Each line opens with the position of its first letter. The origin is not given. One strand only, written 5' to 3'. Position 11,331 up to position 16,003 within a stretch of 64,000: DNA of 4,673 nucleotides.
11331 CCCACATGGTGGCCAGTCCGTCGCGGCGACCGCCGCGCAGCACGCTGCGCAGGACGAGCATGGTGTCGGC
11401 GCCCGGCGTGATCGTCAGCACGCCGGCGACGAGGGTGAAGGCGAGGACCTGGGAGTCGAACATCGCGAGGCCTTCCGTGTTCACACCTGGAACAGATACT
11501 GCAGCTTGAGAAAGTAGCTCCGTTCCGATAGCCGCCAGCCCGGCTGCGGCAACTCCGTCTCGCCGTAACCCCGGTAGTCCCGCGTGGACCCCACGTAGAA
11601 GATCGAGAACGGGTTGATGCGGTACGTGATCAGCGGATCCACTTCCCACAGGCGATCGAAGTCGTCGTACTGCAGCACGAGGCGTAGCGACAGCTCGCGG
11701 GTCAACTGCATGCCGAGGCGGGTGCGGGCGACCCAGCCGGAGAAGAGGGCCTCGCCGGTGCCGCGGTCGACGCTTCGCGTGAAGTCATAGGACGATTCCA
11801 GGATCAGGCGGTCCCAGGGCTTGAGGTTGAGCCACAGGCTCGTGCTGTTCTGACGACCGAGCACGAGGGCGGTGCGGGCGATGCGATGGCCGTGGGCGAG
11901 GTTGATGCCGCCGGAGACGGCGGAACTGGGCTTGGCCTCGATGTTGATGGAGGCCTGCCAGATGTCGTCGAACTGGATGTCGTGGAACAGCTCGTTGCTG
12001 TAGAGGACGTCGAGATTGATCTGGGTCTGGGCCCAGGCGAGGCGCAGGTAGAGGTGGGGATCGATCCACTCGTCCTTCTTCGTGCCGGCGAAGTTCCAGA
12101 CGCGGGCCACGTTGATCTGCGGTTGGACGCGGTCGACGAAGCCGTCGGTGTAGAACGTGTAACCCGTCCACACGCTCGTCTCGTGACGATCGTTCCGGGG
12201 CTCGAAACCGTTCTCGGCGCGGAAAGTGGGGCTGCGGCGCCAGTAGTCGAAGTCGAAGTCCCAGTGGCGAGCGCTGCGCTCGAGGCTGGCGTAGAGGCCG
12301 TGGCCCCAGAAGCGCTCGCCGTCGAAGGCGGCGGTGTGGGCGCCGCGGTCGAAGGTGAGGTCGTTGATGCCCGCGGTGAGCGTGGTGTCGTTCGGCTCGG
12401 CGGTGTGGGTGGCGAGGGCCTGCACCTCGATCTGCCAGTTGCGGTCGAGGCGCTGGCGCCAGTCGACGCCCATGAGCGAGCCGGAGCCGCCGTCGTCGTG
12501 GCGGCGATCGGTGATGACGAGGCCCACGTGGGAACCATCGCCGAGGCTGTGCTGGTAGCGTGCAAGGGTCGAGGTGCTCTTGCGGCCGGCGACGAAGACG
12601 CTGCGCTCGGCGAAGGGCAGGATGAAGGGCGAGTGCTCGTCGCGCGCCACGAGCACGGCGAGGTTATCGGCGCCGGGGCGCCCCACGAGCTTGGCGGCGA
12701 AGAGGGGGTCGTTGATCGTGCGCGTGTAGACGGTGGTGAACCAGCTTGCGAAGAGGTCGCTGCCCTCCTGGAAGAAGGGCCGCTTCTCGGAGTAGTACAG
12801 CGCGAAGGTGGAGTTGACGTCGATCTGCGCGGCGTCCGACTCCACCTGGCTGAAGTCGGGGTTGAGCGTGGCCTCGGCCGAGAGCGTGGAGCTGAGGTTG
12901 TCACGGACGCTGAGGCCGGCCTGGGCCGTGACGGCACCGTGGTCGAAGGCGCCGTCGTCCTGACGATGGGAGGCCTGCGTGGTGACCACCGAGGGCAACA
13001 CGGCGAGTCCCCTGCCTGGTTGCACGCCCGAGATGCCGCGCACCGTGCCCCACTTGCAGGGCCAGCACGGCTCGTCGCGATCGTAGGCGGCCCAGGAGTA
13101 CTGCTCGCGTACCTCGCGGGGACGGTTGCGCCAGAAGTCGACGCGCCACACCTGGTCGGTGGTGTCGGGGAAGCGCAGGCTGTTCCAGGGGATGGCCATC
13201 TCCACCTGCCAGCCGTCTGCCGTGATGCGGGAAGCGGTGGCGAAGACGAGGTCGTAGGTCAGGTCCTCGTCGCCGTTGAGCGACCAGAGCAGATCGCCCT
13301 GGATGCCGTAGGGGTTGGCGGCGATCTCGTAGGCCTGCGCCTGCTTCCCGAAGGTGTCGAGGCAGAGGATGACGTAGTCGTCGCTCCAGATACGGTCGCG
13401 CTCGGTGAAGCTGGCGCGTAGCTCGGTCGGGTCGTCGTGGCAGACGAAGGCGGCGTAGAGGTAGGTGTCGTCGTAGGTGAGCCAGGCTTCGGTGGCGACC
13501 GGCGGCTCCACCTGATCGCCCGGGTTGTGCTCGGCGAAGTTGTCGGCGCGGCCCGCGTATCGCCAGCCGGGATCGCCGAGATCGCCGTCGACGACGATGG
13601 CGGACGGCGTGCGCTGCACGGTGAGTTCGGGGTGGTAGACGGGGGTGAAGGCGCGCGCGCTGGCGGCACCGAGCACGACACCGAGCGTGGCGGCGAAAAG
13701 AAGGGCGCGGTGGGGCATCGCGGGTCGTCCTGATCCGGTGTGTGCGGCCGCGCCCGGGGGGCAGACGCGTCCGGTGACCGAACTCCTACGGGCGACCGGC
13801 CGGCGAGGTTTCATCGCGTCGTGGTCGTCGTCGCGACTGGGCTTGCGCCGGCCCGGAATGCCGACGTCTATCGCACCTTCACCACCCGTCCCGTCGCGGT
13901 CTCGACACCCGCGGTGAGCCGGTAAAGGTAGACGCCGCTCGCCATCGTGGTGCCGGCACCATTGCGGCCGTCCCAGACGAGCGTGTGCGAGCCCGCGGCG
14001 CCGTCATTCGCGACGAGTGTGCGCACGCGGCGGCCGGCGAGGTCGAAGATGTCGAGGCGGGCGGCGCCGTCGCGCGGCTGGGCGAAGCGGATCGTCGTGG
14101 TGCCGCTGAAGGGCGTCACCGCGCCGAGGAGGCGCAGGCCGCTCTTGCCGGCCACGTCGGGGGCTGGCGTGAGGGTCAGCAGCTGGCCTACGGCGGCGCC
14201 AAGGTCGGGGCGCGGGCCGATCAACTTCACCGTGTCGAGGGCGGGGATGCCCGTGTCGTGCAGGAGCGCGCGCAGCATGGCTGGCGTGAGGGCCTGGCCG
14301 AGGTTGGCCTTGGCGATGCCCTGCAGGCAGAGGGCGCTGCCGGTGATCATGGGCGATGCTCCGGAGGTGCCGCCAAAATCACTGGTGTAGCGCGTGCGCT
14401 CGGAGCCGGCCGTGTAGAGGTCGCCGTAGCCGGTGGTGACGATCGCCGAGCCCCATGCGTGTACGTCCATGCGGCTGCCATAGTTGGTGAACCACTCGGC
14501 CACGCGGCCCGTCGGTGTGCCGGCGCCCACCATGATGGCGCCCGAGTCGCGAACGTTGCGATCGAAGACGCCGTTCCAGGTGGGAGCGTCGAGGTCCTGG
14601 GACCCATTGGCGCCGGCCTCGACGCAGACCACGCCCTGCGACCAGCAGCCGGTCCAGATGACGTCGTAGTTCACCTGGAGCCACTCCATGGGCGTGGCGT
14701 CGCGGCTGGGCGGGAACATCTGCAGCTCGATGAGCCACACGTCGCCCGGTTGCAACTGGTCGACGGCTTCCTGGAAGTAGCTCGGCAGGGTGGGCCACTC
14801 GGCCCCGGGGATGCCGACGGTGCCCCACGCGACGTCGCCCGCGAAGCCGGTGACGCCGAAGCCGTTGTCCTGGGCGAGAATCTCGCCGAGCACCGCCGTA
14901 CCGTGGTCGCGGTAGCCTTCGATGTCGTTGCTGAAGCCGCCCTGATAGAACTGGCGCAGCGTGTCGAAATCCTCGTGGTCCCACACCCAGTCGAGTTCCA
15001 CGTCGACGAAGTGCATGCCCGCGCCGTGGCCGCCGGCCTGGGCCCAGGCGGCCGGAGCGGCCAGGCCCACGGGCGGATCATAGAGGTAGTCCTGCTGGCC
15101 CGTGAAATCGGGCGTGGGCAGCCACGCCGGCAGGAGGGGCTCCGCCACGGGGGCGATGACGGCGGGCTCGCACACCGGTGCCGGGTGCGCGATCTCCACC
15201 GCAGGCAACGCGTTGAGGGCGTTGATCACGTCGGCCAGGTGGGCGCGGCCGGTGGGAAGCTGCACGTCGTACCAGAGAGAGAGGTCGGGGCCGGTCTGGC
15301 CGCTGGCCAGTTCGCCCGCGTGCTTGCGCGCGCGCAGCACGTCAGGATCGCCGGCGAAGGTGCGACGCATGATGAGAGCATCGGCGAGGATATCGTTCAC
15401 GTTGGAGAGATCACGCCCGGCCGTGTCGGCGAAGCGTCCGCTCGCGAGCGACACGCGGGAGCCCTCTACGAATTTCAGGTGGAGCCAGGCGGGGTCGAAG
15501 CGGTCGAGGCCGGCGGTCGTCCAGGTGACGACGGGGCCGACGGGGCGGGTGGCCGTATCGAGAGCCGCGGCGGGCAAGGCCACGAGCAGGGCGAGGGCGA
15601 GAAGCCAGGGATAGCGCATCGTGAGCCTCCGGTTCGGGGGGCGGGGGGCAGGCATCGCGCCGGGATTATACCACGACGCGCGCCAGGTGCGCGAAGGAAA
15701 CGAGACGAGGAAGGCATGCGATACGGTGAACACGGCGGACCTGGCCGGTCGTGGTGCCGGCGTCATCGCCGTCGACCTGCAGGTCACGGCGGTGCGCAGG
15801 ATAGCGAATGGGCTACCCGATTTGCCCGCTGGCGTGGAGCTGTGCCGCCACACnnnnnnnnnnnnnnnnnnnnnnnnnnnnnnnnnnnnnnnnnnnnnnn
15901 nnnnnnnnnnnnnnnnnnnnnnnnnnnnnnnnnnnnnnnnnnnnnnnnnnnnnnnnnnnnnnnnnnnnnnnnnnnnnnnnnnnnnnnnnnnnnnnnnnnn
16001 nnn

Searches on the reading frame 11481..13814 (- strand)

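Call 36: search_protein_families(library=pfam, proteins=[window:11481-13814:-], max_evalue=0.001)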
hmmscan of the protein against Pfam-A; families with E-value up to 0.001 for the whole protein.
window:11481-13814:- (777 aa): 2 families
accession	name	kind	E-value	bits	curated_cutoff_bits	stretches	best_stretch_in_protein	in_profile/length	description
PF19313.5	DUF5916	-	2.5e-11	43.5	22.6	1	293-356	22-84/572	Domain of unknown function (DUF5916)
PF06452.16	CBM9_1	-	1.6e-07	31.8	23.4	1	75-221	1-141/185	Carbohydrate family 9 binding domain-like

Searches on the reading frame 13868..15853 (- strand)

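Call 36: search_protein_families(library=pfam, proteins=[window:13868-15853:-], max_evalue=0.001)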
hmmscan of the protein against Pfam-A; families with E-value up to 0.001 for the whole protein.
window:13868-15853:- (661 aa): 2 families
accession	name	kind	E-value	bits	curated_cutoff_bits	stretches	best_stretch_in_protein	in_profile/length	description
PF00082.27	Peptidase_S8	-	1.6e-12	47.8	21.8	1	309-534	48-272/288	Subtilase family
PF13860.13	FlgD_ig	-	1.5e-10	41.3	27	1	584-648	8-75/79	FlgD Ig-like domain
